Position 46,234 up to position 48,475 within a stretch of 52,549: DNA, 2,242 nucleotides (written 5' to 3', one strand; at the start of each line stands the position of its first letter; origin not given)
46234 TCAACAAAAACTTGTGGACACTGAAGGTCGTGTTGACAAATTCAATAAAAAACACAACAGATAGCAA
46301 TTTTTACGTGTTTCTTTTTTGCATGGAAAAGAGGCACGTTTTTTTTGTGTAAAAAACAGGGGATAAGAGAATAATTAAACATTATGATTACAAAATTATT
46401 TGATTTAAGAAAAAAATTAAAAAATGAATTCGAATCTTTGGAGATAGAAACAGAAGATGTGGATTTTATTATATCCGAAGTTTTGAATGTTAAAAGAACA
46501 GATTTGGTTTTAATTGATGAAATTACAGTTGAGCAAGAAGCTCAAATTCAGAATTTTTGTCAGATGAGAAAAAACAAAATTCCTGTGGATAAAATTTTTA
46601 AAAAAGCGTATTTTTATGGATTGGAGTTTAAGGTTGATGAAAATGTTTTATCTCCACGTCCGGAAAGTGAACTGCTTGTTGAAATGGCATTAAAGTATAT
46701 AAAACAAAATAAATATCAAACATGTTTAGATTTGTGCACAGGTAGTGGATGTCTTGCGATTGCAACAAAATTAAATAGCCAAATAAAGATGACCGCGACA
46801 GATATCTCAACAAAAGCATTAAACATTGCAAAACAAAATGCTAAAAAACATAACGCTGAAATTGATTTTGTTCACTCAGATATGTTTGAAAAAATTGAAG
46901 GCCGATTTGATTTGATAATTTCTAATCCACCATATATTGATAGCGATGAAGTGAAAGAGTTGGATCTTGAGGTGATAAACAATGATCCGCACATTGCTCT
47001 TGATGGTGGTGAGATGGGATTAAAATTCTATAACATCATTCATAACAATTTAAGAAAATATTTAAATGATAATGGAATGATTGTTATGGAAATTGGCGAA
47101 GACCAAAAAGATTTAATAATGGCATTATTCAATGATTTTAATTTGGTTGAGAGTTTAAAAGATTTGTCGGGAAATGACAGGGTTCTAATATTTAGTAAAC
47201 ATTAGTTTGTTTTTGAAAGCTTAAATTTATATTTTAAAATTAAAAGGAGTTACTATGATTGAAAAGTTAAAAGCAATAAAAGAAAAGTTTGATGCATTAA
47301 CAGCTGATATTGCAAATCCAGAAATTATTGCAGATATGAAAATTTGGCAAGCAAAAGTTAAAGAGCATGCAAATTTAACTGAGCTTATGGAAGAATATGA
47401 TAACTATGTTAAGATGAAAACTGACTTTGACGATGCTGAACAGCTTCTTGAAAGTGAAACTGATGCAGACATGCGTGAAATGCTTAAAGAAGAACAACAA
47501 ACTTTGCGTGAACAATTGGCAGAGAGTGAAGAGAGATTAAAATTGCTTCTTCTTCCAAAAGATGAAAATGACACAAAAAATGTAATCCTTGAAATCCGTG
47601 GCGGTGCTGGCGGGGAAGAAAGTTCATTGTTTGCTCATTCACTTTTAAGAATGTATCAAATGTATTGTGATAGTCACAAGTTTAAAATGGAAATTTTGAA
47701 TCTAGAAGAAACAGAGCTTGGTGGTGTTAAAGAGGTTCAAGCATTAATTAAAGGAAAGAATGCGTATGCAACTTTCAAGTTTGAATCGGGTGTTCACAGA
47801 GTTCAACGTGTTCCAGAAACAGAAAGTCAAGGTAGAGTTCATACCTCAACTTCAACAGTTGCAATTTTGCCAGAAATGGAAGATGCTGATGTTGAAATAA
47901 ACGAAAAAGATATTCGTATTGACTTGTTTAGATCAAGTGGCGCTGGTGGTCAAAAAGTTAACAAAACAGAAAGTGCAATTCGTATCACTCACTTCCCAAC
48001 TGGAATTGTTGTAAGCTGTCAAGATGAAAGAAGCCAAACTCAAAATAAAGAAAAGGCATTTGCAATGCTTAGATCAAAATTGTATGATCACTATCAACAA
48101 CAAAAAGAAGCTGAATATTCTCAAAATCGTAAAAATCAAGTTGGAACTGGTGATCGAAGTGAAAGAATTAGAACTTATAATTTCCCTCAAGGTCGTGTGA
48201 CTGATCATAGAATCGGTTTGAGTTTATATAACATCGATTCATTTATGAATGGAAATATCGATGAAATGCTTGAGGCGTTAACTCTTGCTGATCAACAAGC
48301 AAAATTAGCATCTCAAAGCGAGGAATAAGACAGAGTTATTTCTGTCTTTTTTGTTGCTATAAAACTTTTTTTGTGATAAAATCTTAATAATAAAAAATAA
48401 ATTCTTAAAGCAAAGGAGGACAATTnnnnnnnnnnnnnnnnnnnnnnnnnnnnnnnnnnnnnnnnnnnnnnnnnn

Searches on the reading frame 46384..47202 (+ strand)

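Call 9: search_protein_families(library=pfam, proteins=[window:46384-47202:+], max_evalue=0.01)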
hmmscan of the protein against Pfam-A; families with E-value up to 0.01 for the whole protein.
window:46384-47202:+ (273 aa): 15 families
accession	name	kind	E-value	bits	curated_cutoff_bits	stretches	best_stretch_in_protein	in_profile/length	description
PF05175.20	MTS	-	9.6e-19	68.1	23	1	103-211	24-136/170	Methyltransferase small domain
PF13847.12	Methyltransf_31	-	4.9e-11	42.9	27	1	112-252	5-126/145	Methyltransferase domain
PF13649.12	Methyltransf_25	-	2.4e-10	41.4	27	1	115-186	2-78/97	Methyltransferase domain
PF06325.19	PrmA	-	3.9e-10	40.1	22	1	106-181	159-233/296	Ribosomal protein L11 methyltransferase (PrmA)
PF03602.21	Cons_hypoth95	-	1.2e-07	32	24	1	93-192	23-131/182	Conserved hypothetical protein 95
PF07669.17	Eco57I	-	5.2e-07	30.4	25.3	1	131-194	31-94/171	Eco57I restriction-modification methylase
PF17827.6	PrmC_N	-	5.7e-07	30.4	23.4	1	8-71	2-69/71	PrmC N-terminal domain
PF01170.24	UPF0020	-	2.4e-06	27.8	22.3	1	125-187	68-134/197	RMKL-like, methyltransferase domain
PF08241.18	Methyltransf_11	-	6.9e-06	27.1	21.2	1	115-181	1-67/95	Methyltransferase domain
PF01209.24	Ubie_methyltran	-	1.6e-05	24.8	20.1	1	102-176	39-118/233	ubiE/COQ5 methyltransferase family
PF08242.18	Methyltransf_12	-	2.1e-05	25.6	30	1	115-181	1-72/98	Methyltransferase domain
PF02384.22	N6_Mtase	-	3.9e-05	23.5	20.4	1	90-187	30-138/311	N-6 DNA Methylase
PF13489.12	Methyltransf_23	-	0.0014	18.9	27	1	108-181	20-88/164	Methyltransferase domain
PF00891.24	Methyltransf_2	-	0.0016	18.3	22.3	1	94-179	46-132/210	O-methyltransferase domain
PF12847.13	Methyltransf_18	-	0.0022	18.5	27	1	104-178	10-86/151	Methyltransferase domain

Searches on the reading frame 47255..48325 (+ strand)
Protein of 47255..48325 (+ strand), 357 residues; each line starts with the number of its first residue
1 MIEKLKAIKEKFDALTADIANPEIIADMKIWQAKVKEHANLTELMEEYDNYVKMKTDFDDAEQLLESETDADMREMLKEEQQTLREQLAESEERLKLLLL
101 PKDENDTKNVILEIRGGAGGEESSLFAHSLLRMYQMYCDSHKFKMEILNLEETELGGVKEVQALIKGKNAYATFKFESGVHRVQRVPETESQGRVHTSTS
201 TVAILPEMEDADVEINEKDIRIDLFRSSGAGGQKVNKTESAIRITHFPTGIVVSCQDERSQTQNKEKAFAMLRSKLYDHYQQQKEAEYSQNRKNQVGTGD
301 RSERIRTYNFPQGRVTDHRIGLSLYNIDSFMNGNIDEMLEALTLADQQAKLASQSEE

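Call 9: search_protein_families(library=pfam, proteins=[window:47255-48325:+], max_evalue=0.01)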
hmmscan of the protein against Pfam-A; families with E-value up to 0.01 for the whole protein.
window:47255-48325:+ (357 aa): 2 families
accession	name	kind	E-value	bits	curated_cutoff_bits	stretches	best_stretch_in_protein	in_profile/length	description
PF03462.23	PCRF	-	7.7e-71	238.4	24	1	8-202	1-194/194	PCRF domain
PF00472.26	RF-1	-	8.2e-46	155.1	35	1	210-319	2-116/116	RF-1 domain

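Call 11: find_encoding_contigs(protein=window:47255-48325:+, flank=10000, max_places=6)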
Protein window:47255-48325:+ (357 aa): no gene with exactly this product is on record in the collection.
